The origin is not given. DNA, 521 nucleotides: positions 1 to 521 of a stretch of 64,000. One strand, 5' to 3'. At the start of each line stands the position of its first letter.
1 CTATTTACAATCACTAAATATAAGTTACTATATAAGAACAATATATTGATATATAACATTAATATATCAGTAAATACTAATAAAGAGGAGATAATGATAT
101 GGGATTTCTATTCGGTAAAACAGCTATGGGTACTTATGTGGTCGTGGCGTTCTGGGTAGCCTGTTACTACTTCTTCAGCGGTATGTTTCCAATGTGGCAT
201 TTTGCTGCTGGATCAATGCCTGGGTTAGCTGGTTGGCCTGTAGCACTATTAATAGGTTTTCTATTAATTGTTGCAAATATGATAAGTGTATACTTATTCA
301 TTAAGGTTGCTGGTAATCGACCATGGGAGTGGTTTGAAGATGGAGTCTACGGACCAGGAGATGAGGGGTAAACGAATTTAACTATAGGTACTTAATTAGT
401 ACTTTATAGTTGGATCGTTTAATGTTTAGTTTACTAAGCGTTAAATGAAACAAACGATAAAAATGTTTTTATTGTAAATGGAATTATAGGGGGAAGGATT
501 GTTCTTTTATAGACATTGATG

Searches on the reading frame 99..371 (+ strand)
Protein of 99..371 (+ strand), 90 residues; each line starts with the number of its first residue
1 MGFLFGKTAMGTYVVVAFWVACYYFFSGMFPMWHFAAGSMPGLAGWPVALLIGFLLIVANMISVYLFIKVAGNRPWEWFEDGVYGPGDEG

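Call 3: search_protein_families(library=pfam, proteins=[window:99-371:+])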
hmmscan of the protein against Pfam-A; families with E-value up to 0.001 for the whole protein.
window:99-371:+ (90 aa): 0 families

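Call 6: search_protein_families(library=ncbifam, proteins=[window:99-371:+])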
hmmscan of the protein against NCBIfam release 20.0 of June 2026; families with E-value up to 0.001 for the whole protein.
window:99-371:+ (90 aa): 0 families

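Call 32: search_protein_families(library=pfam, proteins=[window:99-371:+], max_evalue=10)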
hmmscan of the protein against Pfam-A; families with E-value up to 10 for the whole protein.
window:99-371:+ (90 aa): 2 families
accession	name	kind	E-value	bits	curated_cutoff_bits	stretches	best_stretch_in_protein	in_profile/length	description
PF10328.15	7TM_GPCR_Srx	-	0.0016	18.5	23.8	1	9-71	122-185/263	Serpentine type 7TM GPCR chemoreceptor Srx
PF18145.6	SAVED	-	0.36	11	26.2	1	42-79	22-59/190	SMODS-associated and fused to various effectors sensor domain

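Call 42: find_encoding_contigs(protein=window:99-371:+, flank=10000, max_places=4)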
Protein window:99-371:+ (90 aa): 23 contigs read that carry it; 4 places shown.
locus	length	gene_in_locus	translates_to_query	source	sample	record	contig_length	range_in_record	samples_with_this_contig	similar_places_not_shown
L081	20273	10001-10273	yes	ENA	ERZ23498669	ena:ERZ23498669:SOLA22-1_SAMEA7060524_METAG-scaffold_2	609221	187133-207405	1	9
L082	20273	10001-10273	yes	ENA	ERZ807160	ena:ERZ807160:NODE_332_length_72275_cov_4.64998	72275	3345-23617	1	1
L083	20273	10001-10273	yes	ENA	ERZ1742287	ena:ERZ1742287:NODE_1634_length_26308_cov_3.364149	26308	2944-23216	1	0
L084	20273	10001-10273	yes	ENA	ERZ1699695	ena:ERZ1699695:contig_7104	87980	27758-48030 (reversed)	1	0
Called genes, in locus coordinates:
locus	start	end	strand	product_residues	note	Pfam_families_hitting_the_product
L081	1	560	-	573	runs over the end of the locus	PF00515:TPR_1 (faint), PF07719:TPR_2 (faint), PF12569:NatA_aux_su (faint), PF13181:TPR_8 (faint), PF13424:TPR_12 (faint), PF13428:TPR_14 (faint), PF13431:TPR_17 (weak), PF13844:Glyco_transf_41, +2 more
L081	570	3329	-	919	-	PF00111:Fer2 (weak), PF13510:Fer2_4, PF22117:Fer4_Nqo3 (weak), PF12838:Fer4_7, PF13183:Fer4_8 (weak), PF04879:Molybdop_Fe4S4, PF00384:Molybdopterin, PF01568:Molydop_binding, +7 more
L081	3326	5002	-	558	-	PF01257:2Fe-2S_thioredx, PF01512:Complex1_51K, PF10531:SLBB (weak), PF10589:NADH_4Fe-4S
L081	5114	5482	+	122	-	PF01329:Pterin_4a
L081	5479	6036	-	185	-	PF00578:AhpC-TSA, PF02630:SCO1-SenC, PF13905:Thioredoxin_8 (weak)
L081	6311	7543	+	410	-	PF00487:FA_desaturase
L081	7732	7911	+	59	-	PF06902:Fer4_19, PF13370:Fer4_13 (weak)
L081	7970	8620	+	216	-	-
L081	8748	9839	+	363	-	PF00111:Fer2, PF00970:FAD_binding_6 (weak), PF00175:NAD_binding_1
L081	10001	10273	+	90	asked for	-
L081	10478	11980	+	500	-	-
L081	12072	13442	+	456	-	PF05694:SBP56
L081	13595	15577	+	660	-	PF02630:SCO1-SenC, PF00034:Cytochrom_C (faint), PF03150:CCP_MauG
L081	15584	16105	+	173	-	PF00578:AhpC-TSA, PF08534:Redoxin, PF00085:Thioredoxin, PF13098:Thioredoxin_2 (weak), PF13905:Thioredoxin_8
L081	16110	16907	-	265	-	-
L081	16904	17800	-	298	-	PF01913:FTR, PF02741:FTR_C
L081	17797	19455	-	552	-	PF01979:Amidohydro_1 (faint), PF07969:Amidohydro_3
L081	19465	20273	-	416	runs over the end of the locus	-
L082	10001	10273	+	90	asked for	-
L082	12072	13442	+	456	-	PF05694:SBP56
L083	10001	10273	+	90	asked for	-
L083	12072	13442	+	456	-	PF05694:SBP56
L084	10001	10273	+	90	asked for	-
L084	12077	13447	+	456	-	PF05694:SBP56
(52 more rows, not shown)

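Call 72: search_protein_representatives(protein=window:99-371:+)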
Query: 90 residues. Proteins with E-value up to 0.001 (for the whole library): 11; up to 1e-10: 8; up to 1e-30: 3. The best 11 are listed.
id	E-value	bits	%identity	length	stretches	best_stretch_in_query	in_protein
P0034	1.4e-51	189.3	93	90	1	1-90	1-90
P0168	4.2e-35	136.4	87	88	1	20-90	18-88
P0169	9.8e-35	135.2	84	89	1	1-74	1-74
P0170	4.7e-29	117.0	87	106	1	7-67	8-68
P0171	2.4e-28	114.7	95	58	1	35-90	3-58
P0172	7.6e-21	90.6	93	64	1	1-45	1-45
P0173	2.2e-15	73.0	90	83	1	1-39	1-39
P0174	1.8e-12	63.7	94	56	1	1-34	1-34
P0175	2.5e-07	47.2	89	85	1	1-27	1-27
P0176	1.2e-04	38.6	37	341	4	22-71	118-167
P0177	2.0e-04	37.9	44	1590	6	38-70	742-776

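Call 73: search_protein_families(library=ncbifam, proteins=[L081:6311-7543:+, L081:5114-5482:+], max_evalue=0.00001)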
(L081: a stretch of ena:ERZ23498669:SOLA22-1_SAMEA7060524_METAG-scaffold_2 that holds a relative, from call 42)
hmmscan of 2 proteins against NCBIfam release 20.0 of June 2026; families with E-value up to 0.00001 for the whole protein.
L081:6311-7543:+ (410 aa): 0 families

L081:5114-5482:+ (122 aa): 5 families
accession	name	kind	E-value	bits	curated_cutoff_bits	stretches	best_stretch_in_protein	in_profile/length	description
NF002017.0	PRK00823.1-2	equivalog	8.7e-21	73.8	80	1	6-95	4-92/94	4a-hydroxytetrahydrobiopterin dehydratase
NF002019.0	PRK00823.1-4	equivalog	4.2e-13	49.4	137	1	10-97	25-113/116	4a-hydroxytetrahydrobiopterin dehydratase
NF002018.0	PRK00823.1-3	equivalog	1e-12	47.9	108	1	11-96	10-96/98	4a-hydroxytetrahydrobiopterin dehydratase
NF002016.0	PRK00823.1-1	equivalog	1.5e-10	41.1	133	1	14-96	25-111/113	4a-hydroxytetrahydrobiopterin dehydratase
NF002020.0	PRK00823.1-5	equivalog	5e-08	33.1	146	1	13-96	21-105/111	4a-hydroxytetrahydrobiopterin dehydratase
